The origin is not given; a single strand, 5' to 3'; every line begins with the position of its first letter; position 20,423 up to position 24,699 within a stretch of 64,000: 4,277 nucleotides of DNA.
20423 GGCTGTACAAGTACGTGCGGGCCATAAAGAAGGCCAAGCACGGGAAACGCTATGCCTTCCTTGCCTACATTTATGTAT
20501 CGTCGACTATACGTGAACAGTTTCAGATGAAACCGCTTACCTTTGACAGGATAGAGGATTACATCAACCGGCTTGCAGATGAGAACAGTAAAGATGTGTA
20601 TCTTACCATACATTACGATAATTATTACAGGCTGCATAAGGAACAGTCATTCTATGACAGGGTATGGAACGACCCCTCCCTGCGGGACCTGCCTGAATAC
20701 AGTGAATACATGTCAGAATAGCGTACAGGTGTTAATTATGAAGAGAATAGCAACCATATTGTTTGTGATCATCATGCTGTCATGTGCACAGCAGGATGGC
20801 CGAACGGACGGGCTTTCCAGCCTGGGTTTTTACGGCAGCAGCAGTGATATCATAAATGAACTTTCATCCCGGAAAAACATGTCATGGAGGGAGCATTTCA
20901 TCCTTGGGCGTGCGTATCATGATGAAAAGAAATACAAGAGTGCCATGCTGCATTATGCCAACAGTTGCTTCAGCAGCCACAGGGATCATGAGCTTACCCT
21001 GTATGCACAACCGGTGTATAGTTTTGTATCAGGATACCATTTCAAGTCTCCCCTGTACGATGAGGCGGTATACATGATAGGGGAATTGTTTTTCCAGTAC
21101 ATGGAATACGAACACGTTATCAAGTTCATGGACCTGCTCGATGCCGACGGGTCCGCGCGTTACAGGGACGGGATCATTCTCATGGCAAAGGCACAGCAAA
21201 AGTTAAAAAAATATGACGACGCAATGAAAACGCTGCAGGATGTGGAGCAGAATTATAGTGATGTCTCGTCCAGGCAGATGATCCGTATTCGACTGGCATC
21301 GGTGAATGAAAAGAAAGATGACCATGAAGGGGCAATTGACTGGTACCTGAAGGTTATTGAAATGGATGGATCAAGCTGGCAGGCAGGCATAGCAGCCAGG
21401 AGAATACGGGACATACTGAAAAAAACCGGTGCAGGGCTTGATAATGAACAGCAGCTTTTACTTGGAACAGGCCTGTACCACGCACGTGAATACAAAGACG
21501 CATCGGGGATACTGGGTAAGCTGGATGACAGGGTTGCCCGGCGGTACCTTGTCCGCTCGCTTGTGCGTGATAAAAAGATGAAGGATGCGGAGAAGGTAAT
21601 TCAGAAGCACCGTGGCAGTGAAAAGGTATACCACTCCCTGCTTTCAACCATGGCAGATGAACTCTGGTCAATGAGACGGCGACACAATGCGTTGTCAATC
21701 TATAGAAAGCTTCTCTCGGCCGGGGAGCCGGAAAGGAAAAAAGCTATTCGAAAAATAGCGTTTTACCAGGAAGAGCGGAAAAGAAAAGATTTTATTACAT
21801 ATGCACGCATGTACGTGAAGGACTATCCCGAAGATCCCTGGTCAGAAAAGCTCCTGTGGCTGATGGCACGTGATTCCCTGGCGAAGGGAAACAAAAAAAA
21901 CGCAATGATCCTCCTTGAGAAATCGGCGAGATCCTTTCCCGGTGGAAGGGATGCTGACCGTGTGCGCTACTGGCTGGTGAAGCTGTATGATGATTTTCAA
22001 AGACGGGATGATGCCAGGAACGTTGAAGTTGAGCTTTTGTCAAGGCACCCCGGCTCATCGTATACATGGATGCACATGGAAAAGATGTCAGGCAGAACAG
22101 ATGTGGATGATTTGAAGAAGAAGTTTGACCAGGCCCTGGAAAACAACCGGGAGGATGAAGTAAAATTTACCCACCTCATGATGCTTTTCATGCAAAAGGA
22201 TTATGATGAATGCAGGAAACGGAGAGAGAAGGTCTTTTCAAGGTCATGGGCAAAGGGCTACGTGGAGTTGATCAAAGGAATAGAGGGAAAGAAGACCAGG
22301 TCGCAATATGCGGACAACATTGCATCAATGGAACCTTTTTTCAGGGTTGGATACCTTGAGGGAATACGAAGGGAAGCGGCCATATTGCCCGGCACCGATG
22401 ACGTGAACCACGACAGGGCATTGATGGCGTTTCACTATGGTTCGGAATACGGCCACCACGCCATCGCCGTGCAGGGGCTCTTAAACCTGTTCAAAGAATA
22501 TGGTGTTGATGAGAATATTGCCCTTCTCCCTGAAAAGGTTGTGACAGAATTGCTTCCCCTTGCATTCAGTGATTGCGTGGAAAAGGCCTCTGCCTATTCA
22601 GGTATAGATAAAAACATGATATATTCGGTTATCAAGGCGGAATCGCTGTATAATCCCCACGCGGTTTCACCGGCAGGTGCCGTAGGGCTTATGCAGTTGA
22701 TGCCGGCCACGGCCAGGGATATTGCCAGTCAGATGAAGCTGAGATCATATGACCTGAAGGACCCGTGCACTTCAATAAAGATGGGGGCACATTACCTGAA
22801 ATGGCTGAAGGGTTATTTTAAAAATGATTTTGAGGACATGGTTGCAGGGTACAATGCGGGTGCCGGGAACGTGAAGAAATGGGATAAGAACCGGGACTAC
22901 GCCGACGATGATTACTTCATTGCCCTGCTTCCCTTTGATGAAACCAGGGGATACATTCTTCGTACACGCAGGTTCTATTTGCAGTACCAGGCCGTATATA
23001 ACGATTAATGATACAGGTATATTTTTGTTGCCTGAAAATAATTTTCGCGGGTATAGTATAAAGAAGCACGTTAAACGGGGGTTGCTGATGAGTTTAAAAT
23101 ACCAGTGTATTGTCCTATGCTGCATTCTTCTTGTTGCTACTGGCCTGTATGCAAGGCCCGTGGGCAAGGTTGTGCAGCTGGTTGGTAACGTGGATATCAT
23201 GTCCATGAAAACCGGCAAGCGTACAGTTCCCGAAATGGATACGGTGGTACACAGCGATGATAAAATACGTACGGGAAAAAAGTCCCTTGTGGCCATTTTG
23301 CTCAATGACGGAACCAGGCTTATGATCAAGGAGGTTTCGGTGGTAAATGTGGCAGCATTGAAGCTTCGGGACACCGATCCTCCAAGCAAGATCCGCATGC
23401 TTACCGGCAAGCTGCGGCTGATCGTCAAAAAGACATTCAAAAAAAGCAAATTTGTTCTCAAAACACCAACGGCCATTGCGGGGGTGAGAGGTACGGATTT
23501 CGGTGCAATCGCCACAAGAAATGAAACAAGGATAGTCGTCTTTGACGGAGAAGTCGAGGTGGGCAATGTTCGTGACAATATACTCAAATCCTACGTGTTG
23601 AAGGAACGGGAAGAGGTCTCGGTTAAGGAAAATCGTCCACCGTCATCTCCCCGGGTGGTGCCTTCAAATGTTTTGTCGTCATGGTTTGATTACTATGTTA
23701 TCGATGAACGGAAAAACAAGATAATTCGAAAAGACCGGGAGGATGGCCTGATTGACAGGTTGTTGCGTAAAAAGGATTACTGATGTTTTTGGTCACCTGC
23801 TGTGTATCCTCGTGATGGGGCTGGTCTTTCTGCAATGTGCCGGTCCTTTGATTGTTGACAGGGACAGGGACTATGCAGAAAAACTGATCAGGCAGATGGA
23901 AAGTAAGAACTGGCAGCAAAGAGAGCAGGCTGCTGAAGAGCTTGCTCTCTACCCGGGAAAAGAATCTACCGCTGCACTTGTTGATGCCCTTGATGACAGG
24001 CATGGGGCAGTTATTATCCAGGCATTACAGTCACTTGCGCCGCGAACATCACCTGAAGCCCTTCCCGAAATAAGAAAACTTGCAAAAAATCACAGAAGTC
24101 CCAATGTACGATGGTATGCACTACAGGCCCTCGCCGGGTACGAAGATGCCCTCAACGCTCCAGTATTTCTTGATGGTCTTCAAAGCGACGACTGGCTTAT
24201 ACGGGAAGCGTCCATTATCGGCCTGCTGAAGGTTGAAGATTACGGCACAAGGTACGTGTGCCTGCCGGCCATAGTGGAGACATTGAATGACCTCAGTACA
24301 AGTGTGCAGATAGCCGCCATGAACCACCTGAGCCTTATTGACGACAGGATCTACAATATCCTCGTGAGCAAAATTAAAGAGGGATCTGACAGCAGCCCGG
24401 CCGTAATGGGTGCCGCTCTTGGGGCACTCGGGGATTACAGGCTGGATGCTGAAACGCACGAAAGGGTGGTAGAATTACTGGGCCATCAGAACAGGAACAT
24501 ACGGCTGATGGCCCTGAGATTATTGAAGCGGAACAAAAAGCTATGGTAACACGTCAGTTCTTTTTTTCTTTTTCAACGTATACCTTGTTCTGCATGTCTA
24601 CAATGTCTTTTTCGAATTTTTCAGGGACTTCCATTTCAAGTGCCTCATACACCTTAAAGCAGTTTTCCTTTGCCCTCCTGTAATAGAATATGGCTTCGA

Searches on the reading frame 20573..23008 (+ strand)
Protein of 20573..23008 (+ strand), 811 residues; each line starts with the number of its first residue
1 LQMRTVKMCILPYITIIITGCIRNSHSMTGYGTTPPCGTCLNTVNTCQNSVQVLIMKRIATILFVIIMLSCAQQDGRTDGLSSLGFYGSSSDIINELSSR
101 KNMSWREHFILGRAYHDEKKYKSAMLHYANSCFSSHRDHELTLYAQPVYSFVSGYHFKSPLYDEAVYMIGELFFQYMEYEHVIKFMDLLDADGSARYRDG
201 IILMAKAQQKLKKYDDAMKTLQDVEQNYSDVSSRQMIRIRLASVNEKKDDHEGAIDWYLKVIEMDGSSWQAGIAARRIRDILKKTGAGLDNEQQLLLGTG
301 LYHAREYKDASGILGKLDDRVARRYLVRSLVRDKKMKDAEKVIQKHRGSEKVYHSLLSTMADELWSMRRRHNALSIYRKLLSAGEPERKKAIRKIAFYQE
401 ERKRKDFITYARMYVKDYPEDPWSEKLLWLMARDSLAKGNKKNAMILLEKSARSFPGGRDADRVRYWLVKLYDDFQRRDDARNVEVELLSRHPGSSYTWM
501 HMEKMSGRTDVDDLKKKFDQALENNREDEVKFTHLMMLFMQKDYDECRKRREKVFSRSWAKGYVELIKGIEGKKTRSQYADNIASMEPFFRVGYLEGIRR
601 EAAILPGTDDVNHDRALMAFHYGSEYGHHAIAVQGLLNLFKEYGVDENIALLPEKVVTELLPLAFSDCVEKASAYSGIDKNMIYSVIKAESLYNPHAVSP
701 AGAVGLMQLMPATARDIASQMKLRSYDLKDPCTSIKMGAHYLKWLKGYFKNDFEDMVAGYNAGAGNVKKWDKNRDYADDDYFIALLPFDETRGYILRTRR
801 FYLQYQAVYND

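Call 17: search_protein_families(library=pfam, proteins=[window:20573-23008:+], max_evalue=0.001)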
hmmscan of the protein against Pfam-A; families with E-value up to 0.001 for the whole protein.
window:20573-23008:+ (811 aa): 10 families
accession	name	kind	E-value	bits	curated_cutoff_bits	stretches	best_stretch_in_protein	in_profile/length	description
PF01464.25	SLT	-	2.2e-35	121.2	21.3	1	668-780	2-114/117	Transglycosylase SLT domain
PF13181.12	TPR_8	-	2.2e-07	30.9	25.7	0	239-265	5-31/34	Tetratricopeptide repeat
PF13432.12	TPR_16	-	2.5e-06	28.3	32.7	0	204-265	3-61/65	Tetratricopeptide repeat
PF13428.12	TPR_14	-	4.2e-06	27.4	23.5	0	463-500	2-39/44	Tetratricopeptide repeat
PF09976.15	TPR_21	-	5e-06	26.8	25.5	1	202-256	80-134/193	Tetratricopeptide repeat-like domain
PF14559.12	TPR_19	-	1.1e-05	26.1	25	0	201-226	28-53/68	Tetratricopeptide repeat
PF12895.13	ANAPC3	-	1.2e-05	25.9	27.2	0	163-223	23-81/82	Anaphase-promoting complex, cyclosome, subunit 3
PF00515.34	TPR_1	-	0.00011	22.3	27.8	0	240-265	6-31/34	Tetratricopeptide repeat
PF07719.23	TPR_2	-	0.00013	22.3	27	0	106-129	2-25/34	Tetratricopeptide repeat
PF25058.1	ARM_TT21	-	0.00027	21.3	27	1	203-265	62-123/155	Tetratricopeptide repeat protein 21 ARM repeat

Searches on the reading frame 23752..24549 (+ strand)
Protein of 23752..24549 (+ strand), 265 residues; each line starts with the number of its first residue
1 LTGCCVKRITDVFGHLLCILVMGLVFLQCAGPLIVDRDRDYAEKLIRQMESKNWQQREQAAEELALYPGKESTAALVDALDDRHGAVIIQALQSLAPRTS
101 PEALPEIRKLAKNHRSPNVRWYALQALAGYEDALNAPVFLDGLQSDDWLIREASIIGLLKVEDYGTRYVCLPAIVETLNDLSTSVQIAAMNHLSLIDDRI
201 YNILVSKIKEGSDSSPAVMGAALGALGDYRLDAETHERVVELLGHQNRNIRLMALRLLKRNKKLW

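Call 17: search_protein_families(library=pfam, proteins=[window:23752-24549:+], max_evalue=0.001)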
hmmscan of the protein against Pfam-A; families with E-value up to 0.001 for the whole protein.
window:23752-24549:+ (265 aa): 4 families
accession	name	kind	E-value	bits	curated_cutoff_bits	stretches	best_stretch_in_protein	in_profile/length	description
PF13646.12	HEAT_2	-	3e-20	72.7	27.7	3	75-158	3-87/88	HEAT repeats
PF02985.28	HEAT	-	1.7e-13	49.9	23.5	0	137-158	3-24/31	HEAT repeat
PF13513.12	HEAT_EZ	-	3.4e-05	24.7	27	0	93-128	19-53/55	HEAT-like repeat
PF03130.22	HEAT_PBS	-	0.00086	20.1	20.9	0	57-82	2-27/27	PBS lyase HEAT-like repeat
